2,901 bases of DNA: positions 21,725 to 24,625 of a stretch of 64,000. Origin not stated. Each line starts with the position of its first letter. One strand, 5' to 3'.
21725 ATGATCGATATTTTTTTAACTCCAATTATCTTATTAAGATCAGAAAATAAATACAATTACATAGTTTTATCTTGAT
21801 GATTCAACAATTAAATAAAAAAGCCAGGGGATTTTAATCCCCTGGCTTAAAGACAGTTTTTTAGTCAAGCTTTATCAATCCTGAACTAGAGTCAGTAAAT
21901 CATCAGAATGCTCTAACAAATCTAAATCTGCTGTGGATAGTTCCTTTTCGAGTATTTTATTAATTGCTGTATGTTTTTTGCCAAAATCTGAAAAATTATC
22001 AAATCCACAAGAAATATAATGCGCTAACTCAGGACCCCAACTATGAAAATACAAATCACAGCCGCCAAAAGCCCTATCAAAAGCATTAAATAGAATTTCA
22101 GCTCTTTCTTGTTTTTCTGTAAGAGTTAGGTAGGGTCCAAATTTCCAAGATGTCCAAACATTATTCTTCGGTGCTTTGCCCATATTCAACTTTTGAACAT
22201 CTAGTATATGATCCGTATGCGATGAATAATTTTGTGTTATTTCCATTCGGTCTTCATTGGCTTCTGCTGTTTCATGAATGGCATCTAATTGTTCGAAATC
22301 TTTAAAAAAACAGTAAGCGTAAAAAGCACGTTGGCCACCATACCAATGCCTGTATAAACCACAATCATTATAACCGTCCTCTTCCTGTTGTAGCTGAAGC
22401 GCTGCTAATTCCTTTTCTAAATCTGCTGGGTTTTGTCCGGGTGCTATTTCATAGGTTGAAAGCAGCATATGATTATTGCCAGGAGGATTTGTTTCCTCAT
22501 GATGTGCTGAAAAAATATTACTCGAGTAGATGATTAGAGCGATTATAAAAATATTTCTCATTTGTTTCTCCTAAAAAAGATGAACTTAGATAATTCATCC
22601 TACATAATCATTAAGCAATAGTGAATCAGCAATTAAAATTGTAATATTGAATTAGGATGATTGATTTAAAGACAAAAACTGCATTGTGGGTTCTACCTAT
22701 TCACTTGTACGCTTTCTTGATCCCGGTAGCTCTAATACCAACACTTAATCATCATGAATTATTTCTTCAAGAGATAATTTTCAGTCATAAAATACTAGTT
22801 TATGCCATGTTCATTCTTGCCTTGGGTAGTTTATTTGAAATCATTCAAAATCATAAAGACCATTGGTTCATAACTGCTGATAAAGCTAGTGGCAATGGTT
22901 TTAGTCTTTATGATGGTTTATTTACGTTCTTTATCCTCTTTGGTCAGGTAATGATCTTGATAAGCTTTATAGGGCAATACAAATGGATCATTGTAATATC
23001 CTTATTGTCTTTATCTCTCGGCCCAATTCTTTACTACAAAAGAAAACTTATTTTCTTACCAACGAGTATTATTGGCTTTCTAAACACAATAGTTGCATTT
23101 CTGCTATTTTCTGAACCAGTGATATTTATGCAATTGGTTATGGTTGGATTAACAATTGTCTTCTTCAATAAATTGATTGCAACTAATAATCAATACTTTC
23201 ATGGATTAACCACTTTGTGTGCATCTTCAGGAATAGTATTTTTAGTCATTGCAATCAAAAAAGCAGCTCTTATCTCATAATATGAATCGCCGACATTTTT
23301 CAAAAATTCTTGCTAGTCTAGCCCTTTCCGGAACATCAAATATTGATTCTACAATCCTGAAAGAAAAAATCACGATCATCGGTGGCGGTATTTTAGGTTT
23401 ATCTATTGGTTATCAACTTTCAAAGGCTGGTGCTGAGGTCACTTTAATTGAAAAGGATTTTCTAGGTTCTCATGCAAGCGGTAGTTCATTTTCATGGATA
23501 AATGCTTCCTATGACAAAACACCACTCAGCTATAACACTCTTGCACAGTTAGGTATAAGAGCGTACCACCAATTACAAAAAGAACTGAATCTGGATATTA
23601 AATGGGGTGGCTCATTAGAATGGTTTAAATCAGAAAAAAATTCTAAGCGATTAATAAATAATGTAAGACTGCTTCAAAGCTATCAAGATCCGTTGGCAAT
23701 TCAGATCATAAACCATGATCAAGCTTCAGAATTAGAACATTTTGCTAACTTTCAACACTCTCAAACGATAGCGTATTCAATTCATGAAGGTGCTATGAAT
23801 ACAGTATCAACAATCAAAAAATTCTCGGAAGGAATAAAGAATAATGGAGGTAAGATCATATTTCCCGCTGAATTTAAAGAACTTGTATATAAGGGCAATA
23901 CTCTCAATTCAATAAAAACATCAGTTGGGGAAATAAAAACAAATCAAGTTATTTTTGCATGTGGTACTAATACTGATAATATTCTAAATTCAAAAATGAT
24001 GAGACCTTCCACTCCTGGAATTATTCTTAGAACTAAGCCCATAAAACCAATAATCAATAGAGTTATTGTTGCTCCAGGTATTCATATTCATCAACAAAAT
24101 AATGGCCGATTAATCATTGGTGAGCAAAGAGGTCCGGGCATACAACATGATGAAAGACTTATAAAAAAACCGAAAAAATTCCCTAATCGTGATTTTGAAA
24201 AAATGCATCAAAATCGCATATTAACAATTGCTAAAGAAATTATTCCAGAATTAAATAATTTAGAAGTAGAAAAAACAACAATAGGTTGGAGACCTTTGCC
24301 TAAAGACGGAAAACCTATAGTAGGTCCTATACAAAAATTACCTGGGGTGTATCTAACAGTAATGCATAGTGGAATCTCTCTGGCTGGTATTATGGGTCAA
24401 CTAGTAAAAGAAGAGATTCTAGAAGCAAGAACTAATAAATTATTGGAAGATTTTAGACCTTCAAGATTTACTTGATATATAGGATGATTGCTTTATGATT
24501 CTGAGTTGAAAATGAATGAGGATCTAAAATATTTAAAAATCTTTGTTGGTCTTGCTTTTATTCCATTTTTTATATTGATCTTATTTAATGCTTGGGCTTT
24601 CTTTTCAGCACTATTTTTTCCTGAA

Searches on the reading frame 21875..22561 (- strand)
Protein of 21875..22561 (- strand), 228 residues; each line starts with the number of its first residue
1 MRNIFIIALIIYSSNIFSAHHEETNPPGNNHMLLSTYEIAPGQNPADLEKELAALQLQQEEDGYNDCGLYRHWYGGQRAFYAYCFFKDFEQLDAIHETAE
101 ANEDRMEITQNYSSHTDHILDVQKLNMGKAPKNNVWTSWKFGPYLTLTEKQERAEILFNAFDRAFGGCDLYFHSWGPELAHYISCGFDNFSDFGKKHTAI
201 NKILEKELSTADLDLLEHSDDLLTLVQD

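Call 7: search_protein_families(library=pfam, proteins=[window:21875-22561:-], max_evalue=0.00001)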
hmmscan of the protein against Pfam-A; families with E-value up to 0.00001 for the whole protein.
window:21875-22561:- (228 aa): 0 families

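Call 12: search_protein_families(library=ncbifam, proteins=[window:21875-22561:-], max_evalue=0.001)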
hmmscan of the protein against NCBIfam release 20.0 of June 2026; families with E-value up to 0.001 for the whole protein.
window:21875-22561:- (228 aa): 0 families

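Call 44: search_protein_families(library=pfam, proteins=[window:21875-22561:-], max_evalue=5)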
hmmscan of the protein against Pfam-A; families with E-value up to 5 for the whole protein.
window:21875-22561:- (228 aa): 1 family
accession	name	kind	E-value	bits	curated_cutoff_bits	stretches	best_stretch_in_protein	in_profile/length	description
PF07978.19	NIPSNAP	-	0.2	12.3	22.3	1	34-110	3-79/102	NIPSNAP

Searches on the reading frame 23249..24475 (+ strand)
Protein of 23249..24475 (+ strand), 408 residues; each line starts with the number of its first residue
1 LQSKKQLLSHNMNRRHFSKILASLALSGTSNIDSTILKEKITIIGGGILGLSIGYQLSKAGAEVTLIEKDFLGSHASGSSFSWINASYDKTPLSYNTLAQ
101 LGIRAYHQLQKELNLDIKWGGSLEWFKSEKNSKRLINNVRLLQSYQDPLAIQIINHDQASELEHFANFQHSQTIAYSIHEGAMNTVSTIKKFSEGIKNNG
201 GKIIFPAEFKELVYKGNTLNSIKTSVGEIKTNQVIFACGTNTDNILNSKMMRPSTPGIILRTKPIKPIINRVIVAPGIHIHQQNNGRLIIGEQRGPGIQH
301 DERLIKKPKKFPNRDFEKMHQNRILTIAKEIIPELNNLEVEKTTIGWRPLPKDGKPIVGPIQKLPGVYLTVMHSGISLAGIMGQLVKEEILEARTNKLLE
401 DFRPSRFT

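Call 8: search_protein_families(library=pfam, proteins=[window:23249-24475:+], max_evalue=0.00001)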
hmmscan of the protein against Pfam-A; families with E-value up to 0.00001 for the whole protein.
window:23249-24475:+ (408 aa): 3 families
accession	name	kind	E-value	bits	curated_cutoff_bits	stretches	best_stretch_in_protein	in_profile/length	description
PF01266.30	DAO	-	4.5e-43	148.6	27.9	1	41-387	2-351/353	FAD dependent oxidoreductase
PF13450.12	NAD_binding_8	-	2.1e-07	31.5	21.9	1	43-83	1-38/68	NAD(P)-binding Rossmann-like domain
PF07992.20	Pyr_redox_2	-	2.8e-06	27.4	26.1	0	31-69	135-173/291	Pyridine nucleotide-disulphide oxidoreductase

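Call 12: search_protein_families(library=ncbifam, proteins=[window:23249-24475:+], max_evalue=0.001)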
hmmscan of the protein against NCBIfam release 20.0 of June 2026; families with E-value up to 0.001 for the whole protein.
window:23249-24475:+ (408 aa): 24 families
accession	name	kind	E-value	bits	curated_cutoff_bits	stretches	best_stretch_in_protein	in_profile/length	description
TIGR02352.1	thiamin_ThiO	equivalog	2.6e-29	102.4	250.8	1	41-392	1-349/351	glycine oxidase ThiO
NF001933.0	PRK00711.1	subfamily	4.8e-16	58.8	383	2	109-249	122-264/429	D-amino acid dehydrogenase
TIGR03197.1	MnmC_Cterm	equivalog_domain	3.7e-14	52.6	174.2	1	40-249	1-210/400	FAD-dependent 5-carboxymethylaminomethyl-2-thiouridine(34) oxidoreductase MnmC1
TIGR03364.1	HpnW_proposed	hypoth_equivalog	9.4e-14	51.2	285.1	1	40-247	2-202/365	TIGR03364 family FAD-dependent oxidoreductase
TIGR01373.1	soxB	subfamily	3.2e-13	49.3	529.45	1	41-371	33-361/407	sarcosine oxidase subunit beta family protein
NF008726.1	PRK11728.1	equivalog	1.6e-12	47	299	1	40-248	2-208/389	L-2-hydroxyglutarate oxidase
NF033460.1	glycerol3P_ox_II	equivalog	5.6e-12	45.5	460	1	40-351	3-318/361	type 2 glycerol-3-phosphate oxidase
NF002481.1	PRK01747.1-2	equivalog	1.5e-11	43.9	600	1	38-254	238-433/611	bifunctional tRNA (5-methylaminomethyl-2-thiouridine)(34)-methyltransferase MnmC2/FAD-dependent 5-carboxymethylaminomethyl-2-thiouridine(34)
NF002480.1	PRK01747.1-1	equivalog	5.1e-10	38.4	540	1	38-363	248-567/645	bifunctional tRNA (5-methylaminomethyl-2-thiouridine)(34)-methyltransferase MnmC2/FAD-dependent 5-carboxymethylaminomethyl-2-thiouridine(34)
NF008425.0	PRK11259.1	equivalog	7.6e-10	38.3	257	1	41-254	7-216/377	N-methyl-L-tryptophan oxidase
NF005560.0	PRK07233.1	equivalog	2.1e-09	36.8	252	1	40-74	2-37/435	hypothetical protein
NF050086.1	pipecolate_AmaA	exception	3.3e-09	35.9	600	1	38-96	25-83/425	L-pipecolate oxidase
TIGR01377.1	soxA_mon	subfamily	3.6e-08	32.6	479.65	1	42-247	4-205/381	amino oxidase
NF040813.1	pro_dh_Thprot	equivalog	8.1e-08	31.7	600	0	41-75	2-36/362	D-proline dehydrogenase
NF009410.0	PRK12771.1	subfamily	3.2e-05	22.7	516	1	39-69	139-169/566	NAD(P)-binding protein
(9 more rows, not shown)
